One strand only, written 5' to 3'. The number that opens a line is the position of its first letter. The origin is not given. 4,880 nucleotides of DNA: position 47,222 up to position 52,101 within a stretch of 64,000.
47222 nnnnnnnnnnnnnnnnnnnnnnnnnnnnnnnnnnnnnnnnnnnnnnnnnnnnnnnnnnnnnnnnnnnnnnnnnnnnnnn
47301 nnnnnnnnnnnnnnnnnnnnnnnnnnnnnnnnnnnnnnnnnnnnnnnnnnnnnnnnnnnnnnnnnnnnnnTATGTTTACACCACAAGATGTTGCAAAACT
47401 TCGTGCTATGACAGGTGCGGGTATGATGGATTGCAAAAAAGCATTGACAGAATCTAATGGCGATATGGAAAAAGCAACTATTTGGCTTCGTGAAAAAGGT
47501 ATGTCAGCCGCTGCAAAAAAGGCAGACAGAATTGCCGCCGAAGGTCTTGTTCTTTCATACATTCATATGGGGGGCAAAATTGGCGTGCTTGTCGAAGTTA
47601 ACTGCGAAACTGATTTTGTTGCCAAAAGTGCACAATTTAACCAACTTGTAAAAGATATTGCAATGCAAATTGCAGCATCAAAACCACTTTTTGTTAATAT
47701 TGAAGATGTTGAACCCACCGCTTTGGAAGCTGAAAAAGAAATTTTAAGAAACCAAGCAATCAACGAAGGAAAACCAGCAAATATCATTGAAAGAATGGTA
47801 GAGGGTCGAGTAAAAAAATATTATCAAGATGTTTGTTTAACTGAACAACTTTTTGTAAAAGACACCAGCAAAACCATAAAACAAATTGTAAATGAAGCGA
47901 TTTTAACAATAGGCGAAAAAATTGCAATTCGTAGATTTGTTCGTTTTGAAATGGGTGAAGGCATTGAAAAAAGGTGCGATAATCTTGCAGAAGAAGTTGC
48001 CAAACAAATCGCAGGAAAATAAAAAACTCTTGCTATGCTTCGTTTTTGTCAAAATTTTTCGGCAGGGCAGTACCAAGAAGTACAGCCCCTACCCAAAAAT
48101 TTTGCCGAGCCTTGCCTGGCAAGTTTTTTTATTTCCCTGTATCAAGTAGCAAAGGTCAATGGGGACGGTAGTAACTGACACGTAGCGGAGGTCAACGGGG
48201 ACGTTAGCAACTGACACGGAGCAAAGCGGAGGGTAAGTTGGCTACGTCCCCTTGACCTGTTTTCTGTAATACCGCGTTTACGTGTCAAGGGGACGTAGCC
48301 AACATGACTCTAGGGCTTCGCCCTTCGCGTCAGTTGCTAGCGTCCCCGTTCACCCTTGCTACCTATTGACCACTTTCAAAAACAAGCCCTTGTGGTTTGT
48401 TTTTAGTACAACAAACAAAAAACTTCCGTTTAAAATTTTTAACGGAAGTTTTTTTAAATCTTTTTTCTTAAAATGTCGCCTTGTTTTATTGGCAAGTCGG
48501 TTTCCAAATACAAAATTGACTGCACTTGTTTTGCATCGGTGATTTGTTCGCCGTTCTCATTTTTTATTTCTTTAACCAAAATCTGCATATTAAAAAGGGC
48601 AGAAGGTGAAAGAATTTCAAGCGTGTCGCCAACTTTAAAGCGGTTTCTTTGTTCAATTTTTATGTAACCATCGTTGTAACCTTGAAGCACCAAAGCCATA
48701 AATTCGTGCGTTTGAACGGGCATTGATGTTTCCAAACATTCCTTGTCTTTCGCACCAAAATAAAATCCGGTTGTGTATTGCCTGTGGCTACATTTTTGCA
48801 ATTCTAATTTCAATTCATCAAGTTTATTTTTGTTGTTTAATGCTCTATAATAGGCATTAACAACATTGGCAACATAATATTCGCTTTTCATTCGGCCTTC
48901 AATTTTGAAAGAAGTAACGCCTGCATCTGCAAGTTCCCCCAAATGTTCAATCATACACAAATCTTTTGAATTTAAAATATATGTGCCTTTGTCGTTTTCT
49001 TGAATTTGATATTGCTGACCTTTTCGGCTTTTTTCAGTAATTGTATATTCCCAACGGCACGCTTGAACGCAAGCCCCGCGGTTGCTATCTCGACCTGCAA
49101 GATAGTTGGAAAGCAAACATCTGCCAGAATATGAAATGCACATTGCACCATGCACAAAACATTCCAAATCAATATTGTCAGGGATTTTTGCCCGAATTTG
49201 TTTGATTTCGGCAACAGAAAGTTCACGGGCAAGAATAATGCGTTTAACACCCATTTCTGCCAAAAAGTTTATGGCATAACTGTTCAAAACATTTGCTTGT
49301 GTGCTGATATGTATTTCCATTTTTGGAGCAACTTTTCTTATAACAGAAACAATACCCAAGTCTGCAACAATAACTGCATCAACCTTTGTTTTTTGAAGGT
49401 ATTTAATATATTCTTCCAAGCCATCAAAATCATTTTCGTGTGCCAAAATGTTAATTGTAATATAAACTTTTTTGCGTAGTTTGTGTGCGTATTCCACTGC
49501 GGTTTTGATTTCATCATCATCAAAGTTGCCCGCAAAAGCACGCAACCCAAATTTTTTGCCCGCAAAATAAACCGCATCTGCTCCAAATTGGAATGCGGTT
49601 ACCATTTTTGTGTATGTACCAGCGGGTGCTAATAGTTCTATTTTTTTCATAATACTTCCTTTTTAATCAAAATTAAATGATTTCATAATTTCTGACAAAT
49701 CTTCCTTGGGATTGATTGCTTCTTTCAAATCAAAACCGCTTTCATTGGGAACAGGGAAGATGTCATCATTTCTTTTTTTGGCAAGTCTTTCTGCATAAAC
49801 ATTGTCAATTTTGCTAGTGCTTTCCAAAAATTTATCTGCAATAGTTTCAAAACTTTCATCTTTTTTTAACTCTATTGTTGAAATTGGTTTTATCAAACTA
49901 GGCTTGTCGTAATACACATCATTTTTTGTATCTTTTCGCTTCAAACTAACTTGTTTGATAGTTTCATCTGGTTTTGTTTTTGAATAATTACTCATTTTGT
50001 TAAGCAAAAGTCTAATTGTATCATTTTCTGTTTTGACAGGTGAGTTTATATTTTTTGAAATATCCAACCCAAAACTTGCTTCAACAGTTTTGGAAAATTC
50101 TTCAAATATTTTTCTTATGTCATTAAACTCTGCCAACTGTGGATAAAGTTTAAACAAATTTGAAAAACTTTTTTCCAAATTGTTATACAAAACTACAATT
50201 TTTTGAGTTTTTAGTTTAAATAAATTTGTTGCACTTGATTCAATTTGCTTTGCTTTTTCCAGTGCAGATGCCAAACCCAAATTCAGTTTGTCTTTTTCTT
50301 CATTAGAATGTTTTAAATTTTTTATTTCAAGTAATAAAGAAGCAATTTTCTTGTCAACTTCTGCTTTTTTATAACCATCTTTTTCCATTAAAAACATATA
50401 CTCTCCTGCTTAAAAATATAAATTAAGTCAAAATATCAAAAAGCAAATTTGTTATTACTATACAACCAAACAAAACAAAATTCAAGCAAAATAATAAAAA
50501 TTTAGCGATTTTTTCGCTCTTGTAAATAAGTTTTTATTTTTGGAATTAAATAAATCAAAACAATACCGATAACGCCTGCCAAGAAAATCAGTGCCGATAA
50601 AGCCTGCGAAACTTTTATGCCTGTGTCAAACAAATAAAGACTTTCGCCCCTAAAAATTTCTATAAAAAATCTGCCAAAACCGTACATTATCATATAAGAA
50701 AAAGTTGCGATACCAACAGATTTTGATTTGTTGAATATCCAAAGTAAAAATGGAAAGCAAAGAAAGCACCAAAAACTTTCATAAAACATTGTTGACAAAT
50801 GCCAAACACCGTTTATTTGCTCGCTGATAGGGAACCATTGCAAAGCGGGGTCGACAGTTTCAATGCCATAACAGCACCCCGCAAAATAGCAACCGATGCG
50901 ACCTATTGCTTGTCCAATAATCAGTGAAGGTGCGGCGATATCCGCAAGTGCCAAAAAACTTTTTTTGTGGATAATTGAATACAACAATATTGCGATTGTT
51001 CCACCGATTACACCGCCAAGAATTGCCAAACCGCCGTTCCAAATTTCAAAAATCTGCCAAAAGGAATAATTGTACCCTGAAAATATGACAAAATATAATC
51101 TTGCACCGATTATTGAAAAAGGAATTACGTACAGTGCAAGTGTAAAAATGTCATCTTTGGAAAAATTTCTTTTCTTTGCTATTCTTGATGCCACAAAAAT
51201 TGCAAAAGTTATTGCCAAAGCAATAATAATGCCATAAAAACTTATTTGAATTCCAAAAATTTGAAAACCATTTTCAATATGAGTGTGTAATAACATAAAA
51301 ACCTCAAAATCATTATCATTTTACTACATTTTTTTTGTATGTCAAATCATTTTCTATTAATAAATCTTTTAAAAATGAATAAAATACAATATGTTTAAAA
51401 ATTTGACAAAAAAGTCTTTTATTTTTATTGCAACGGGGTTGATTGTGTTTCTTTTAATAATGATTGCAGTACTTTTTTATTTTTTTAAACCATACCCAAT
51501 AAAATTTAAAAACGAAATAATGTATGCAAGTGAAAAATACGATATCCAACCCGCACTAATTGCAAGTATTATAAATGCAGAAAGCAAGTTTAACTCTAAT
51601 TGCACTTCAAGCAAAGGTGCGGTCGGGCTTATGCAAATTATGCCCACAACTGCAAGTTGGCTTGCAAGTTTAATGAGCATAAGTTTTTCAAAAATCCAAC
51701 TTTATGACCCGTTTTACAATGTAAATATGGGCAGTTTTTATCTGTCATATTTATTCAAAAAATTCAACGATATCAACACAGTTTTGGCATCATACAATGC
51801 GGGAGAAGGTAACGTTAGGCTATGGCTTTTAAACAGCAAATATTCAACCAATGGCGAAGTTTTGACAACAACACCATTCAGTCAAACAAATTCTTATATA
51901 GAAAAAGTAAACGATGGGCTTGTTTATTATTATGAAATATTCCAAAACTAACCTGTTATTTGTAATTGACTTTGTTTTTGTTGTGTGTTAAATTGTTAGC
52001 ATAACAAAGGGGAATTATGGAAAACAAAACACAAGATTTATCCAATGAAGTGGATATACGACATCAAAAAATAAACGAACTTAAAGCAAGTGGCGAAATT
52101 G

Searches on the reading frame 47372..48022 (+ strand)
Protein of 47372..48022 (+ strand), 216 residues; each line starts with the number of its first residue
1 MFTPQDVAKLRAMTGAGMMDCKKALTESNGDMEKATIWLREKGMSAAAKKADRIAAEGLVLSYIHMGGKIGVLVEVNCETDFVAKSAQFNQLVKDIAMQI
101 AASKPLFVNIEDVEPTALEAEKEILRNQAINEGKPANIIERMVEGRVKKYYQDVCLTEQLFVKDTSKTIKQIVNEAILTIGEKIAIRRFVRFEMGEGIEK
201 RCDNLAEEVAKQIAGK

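Call 10: search_protein_families(library=pfam, proteins=[window:47372-48022:+])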
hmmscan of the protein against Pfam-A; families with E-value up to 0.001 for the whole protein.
window:47372-48022:+ (216 aa): 2 families
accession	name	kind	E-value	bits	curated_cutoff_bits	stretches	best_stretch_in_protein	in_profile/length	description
PF00889.24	EF_TS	-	6.8e-42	143.8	27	1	49-196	70-204/204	Elongation factor TS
PF25025.1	EF-Ts_N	-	9.5e-08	32.3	33.2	1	7-42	17-53/60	Elongation factor Ts, mitochondrial, N-terminal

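Call 12: find_encoding_contigs(protein=window:47372-48022:+, flank=10000, max_places=10)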
Protein window:47372-48022:+ (216 aa): no gene with exactly this product is on record in the collection.

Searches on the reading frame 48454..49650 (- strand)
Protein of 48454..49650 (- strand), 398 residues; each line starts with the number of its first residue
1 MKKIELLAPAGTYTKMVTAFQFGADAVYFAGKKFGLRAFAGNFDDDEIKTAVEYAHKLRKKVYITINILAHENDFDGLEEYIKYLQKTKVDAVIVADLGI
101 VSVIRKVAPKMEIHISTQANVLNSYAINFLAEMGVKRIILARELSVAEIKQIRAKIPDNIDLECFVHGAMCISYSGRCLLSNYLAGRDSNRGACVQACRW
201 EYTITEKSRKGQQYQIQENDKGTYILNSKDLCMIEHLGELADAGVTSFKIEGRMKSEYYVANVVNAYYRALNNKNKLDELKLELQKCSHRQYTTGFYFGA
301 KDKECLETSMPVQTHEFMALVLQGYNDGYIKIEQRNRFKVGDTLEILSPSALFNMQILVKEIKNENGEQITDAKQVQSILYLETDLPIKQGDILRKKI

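Call 10: search_protein_families(library=pfam, proteins=[window:48454-49650:-])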
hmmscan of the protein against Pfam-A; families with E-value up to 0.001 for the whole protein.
window:48454-49650:- (398 aa): 2 families
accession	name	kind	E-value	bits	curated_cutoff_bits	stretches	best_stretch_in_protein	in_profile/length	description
PF01136.24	Peptidase_U32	-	2.5e-95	318.6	22.4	1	76-302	2-232/233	Peptidase family U32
PF16325.11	Peptidase_U32_C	-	3.6e-20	72.3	28.2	1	314-395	2-83/83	Peptidase family U32 C-terminal domain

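Call 13: find_encoding_contigs(protein=window:48454-49650:-, flank=10000, max_places=10)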
Protein window:48454-49650:- (398 aa): no gene with exactly this product is on record in the collection.

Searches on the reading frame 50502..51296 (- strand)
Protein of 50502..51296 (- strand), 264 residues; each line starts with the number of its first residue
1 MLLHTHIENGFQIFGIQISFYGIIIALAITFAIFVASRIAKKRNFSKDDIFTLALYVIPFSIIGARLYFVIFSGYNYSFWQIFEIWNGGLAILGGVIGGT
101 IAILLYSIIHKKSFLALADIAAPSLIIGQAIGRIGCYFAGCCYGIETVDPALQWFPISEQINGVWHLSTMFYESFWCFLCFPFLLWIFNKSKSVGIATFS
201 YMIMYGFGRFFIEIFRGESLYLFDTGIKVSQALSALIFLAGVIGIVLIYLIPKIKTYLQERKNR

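Call 27: search_protein_families(library=pfam, proteins=[window:50502-51296:-])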
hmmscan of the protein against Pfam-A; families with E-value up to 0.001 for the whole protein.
window:50502-51296:- (264 aa): 1 family
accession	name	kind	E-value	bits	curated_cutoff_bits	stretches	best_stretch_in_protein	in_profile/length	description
PF01790.23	LGT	-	1.4e-62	211.6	24.9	1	11-246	4-239/240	Prolipoprotein diacylglyceryl transferase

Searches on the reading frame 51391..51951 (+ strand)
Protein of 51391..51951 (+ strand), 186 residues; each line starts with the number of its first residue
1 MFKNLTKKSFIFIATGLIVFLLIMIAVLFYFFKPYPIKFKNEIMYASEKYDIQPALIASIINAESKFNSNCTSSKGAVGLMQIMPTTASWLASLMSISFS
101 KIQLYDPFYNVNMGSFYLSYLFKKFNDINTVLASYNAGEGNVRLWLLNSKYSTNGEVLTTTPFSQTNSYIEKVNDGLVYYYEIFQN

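Call 27: search_protein_families(library=pfam, proteins=[window:51391-51951:+])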
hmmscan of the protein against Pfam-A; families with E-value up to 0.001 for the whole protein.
window:51391-51951:+ (186 aa): 1 family
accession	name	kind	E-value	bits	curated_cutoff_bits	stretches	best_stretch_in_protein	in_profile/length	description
PF01464.25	SLT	-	9.4e-30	103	21.3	1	44-150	4-109/117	Transglycosylase SLT domain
